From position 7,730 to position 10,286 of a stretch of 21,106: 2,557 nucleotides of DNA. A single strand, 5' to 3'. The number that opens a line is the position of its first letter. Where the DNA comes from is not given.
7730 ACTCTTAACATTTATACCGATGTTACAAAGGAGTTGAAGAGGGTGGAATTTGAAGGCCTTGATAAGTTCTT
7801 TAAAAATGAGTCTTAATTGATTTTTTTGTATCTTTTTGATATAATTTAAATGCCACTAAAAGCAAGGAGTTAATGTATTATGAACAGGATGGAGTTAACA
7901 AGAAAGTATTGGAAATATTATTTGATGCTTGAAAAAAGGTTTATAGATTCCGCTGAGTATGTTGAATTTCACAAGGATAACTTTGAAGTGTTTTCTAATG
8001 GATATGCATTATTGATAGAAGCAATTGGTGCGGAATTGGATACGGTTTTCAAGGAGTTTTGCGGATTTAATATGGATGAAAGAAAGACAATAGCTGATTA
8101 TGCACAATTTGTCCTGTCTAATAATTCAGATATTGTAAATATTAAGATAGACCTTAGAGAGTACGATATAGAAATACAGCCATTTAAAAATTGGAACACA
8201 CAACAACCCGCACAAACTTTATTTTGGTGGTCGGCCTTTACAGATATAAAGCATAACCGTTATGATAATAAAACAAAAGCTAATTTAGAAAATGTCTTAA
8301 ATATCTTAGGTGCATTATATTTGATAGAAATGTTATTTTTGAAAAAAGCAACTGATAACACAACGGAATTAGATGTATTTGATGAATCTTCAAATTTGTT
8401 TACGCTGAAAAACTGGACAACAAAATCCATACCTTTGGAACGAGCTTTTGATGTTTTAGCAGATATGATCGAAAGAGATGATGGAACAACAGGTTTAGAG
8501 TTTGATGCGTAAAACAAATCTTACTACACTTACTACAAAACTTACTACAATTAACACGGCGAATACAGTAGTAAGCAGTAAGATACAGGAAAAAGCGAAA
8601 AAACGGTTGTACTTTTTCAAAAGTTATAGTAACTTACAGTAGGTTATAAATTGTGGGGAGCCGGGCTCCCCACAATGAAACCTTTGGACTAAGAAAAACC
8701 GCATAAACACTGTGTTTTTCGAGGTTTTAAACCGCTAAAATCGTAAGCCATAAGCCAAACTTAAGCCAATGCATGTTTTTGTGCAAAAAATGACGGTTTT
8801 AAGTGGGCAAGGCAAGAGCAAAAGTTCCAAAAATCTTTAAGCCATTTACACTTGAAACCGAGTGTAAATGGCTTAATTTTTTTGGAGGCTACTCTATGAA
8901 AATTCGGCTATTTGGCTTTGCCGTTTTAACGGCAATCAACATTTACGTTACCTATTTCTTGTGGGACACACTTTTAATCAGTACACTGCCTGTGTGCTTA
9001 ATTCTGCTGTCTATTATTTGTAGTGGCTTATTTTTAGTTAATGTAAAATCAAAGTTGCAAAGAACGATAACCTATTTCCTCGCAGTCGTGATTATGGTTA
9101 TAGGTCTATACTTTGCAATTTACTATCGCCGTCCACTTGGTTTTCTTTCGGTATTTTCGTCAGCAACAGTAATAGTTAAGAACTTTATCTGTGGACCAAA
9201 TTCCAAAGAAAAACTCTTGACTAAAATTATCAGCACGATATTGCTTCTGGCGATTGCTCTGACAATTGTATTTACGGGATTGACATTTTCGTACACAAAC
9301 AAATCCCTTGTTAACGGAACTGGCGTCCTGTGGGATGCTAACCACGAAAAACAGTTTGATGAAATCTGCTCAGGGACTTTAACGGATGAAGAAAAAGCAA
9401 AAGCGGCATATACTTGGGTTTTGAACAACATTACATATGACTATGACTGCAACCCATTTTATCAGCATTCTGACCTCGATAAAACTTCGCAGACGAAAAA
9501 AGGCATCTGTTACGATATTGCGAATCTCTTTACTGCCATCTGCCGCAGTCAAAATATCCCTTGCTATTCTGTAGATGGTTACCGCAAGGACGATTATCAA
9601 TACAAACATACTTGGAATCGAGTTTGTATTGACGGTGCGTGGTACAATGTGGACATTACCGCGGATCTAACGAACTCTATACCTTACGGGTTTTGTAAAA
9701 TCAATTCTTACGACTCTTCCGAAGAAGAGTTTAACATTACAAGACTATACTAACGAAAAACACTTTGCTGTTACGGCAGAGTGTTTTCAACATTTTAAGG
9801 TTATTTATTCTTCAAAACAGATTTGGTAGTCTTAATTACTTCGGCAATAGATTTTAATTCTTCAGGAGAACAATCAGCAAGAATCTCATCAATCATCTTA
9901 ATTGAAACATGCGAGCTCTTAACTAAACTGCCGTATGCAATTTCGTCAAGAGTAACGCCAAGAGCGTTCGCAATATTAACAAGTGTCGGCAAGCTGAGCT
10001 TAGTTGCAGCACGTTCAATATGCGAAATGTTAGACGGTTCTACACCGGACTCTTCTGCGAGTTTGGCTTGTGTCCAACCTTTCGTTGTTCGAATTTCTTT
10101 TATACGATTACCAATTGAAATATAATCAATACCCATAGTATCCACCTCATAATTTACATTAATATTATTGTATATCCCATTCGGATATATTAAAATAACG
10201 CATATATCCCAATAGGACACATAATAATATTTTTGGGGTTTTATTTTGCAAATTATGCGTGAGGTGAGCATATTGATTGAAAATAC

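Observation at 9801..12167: Divergent XRE regulator / degenerate YpsA-type SLOG protein / AAA_14-DUF4143 ATPase: a candidate nucleotide-sensing conflict module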

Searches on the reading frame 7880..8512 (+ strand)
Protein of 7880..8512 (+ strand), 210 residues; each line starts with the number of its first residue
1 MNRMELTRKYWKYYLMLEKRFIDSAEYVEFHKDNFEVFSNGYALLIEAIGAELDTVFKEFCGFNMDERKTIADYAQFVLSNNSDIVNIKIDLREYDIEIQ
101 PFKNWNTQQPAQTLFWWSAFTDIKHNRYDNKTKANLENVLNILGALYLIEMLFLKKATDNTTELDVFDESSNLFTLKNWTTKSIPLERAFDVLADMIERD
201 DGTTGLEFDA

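Call 5: search_protein_families(library=pfam, proteins=[window:7880-8512:+], max_evalue=0.01)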
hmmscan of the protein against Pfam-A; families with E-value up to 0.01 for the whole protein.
window:7880-8512:+ (210 aa): 0 families

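Call 7: search_protein_families(library=ncbifam, proteins=[window:7880-8512:+], max_evalue=0.01)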
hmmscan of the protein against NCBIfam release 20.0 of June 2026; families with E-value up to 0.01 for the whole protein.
window:7880-8512:+ (210 aa): 0 families

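Call 8: search_protein_families(library=padloc, proteins=[window:7880-8512:+], max_evalue=0.01)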
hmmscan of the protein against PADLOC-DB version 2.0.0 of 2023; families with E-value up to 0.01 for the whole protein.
window:7880-8512:+ (210 aa): 1 family
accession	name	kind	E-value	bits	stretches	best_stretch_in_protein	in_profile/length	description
PDLC04199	HEC-01B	-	0.0082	13.9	0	101-146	103-149/203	-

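Call 9: search_protein_families(library=phrogs, proteins=[window:7880-8512:+], max_evalue=0.01)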
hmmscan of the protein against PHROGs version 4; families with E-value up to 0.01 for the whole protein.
window:7880-8512:+ (210 aa): 1 family
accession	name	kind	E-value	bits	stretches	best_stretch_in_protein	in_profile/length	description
phrog_19461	-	unknown function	2.9e-06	27.8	1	70-147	179-256/331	-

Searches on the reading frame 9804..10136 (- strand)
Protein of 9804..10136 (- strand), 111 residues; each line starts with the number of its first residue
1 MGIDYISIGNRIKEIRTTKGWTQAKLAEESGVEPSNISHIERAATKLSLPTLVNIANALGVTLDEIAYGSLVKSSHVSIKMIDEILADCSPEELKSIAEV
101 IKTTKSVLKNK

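Call 4: search_protein_families(library=pfam, proteins=[window:9804-10136:-], max_evalue=1)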
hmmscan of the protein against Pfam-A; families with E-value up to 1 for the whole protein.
seq(111 aa): 10 families
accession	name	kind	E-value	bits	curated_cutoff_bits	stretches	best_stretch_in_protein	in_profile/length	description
PF01381.28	HTH_3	-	3.4e-16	59.5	23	1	12-66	1-55/55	Helix-turn-helix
PF13560.12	HTH_31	-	3.9e-12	46.7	27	1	8-67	2-62/64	Helix-turn-helix domain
PF12844.13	HTH_19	-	6.5e-10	39.2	30.2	1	9-66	1-58/64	Helix-turn-helix domain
PF13443.12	HTH_26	-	9.4e-08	32.6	22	1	11-66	1-57/63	Cro/C1-type HTH DNA-binding domain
PF13744.12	HTH_37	-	4e-07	30.2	27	1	9-63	20-75/80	Helix-turn-helix domain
PF01047.28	MarR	-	0.026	14.8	24.6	1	15-39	12-36/59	MarR family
PF13413.12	HTH_25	-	0.032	14.5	24.6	1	12-46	2-36/62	Helix-turn-helix domain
PF08165.16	FerA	-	0.06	13.7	33.9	1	75-99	12-35/65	FerA (NUC095) domain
PF04545.22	Sigma70_r4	-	0.065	13.2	24.1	0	18-44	18-44/50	Sigma-70, region 4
PF04675.19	DNA_ligase_A_N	-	0.082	13.5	24.6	1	62-102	117-157/174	DNA ligase N terminus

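Call 7: search_protein_families(library=ncbifam, proteins=[window:9804-10136:-], max_evalue=0.01)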
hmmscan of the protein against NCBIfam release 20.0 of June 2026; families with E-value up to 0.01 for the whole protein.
seq(111 aa): 19 families
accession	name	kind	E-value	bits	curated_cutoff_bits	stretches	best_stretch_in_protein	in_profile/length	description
NF041951.1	phage_RstR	subfamily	4.1e-12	46.3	80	1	7-103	2-98/108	RstR family transcriptional repressor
NF006015.0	PRK08154.1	subfamily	1.3e-11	44.3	204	1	7-105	30-126/314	anaerobic benzoate catabolism transcriptional regulator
TIGR03070.1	couple_hipB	subfamily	3.5e-11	42.9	71.65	1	8-63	3-58/58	type II toxin-antitoxin system Y4mF family antitoxin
NF047948.1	male_kill_WMK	equivalog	7.2e-10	38.8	300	1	5-67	160-222/300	WO male-killing family protein Wmk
NF007271.0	PRK09726.1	equivalog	2.6e-08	33.7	79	1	8-63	13-68/88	type II toxin-antitoxin system antitoxin HipB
NF007408.0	PRK09943.1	equivalog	2.7e-07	30.3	211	1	5-67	5-67/185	HTH-type transcriptional regulator PuuR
NF038139.1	Reg_Aceta_RamB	equivalog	1.6e-06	27.1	700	1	8-64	3-59/465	acetate metabolism transcriptional regulator RamB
NF046032.1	TransRegSlrRBacil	equivalog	3.7e-05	23.9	250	1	8-67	2-62/149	HTH-type transcriptional regulator SlrR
TIGR00270.2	TIGR00270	equivalog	5.9e-05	22.9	110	1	9-67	77-135/159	multiprotein bridging factor aMBF1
NF007257.0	PRK09706.1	subfamily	0.00016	21.5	101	1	7-62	5-60/135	transcriptional repressor DicA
NF010465.0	PRK13890.1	equivalog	0.00019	21.5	96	1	14-66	12-64/121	conjugal transfer protein TrbA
TIGR03830.1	CxxCG_CxxCG_HTH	subfamily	0.00026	20.8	61.8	1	6-48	64-106/127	type II TA system antitoxin MqsA family protein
TIGR02612.1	mob_myst_A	hypoth_equivalog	0.00052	19.9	122.6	1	12-63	30-83/150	mobile mystery protein A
NF003162.0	PRK04140.1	equivalog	0.0013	17.8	263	1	5-63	123-182/317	transcriptional regulator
NF038310.1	lysogeny_AimR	equivalog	0.0016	17.6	70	1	12-59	1-48/365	AimR family lysis-lysogeny pheromone receptor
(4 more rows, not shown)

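Call 8: search_protein_families(library=padloc, proteins=[window:9804-10136:-], max_evalue=0.01)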
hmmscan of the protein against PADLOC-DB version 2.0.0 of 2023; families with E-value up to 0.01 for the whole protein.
seq(111 aa): 26 families (the best 25 are shown)
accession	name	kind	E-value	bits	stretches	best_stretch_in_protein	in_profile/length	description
PDLC04142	capH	-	7.1e-13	47.5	1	7-98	6-92/103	capH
PDLC02926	HTH_VI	-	2.9e-12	44.7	1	8-72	2-66/92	-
PDLC03665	Control_protein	-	9.2e-10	36.7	1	6-66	7-68/77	control protein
PDLC03664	Control_protein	-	5.4e-09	34.4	1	4-62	10-68/74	control protein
PDLC04775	PDC-M69A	-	1.4e-08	33.3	1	3-103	3-103/113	-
PDLC04760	PDC-M64C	-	8.5e-08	30.5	1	5-66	24-85/93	-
PDLC03953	RmrA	-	1.2e-07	29.3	1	7-61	5-59/373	-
PDLC03949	RmrA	-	1.7e-06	25.1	1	10-62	5-57/363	-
PDLC03668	Control_protein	-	2e-06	26.2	1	11-72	12-72/79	control protein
PDLC04762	PDC-M64C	-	2.6e-06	25.4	1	7-68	27-88/97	-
PDLC04757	PDC-M64B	-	3.1e-06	25.2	1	7-65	29-87/128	-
PDLC03951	RmrA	-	1.1e-05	22.6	1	9-63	10-64/400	-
PDLC03955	RmrA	-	3.3e-05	21.3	1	14-72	27-85/371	-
PDLC03666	Control_protein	-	4.5e-05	21.8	1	9-66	8-65/77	control protein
PDLC03954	RmrA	-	5.5e-05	20.2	1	9-62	12-65/380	-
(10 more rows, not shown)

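Call 9: search_protein_families(library=phrogs, proteins=[window:9804-10136:-], max_evalue=0.01)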
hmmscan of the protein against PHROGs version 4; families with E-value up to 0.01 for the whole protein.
seq(111 aa): 36 families (the best 25 are shown)
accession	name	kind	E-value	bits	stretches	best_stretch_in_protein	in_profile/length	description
phrog_4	-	transcription regulation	1.3e-15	58.4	1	7-76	136-201/400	transcriptional repressor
phrog_5823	-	transcription regulation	2.2e-14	54.4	1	7-76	6-76/404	transcriptional regulator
phrog_8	-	transcription regulation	5.3e-14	53.4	1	7-75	161-224/346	transcriptional regulator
phrog_1373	-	transcription regulation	1.1e-13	52.5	1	7-64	63-120/166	transcriptional regulator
phrog_3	-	transcription regulation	4.1e-12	47.6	1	6-75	87-154/430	transcriptional repressor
phrog_2339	-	DNA, RNA and nucleotide metabolism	2.4e-09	38.1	1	10-63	28-82/98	HTH DNA binding protein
phrog_7241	-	transcription regulation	9.8e-09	36.3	1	11-66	65-120/122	transcriptional regulator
phrog_2967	-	transcription regulation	1.2e-08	35.8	1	8-87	11-88/225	transcriptional regulator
phrog_2328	-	transcription regulation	1.9e-08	35.1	1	7-64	15-72/128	transcriptional repressor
phrog_2439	-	transcription regulation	5.7e-08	33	1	8-62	8-62/367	transcriptional regulator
phrog_3949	-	transcription regulation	3.4e-06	28.2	1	13-100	22-106/161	transcriptional repressor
phrog_25914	-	DNA, RNA and nucleotide metabolism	5.5e-06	27.4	1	13-66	31-84/96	HTH DNA binding protein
phrog_4779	-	transcription regulation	1.7e-05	26.2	1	10-44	5-39/98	transcriptional regulator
phrog_2104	-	unknown function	2.4e-05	25.5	1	10-46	42-78/103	-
phrog_35195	-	unknown function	2.4e-05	25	1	7-66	2-62/159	-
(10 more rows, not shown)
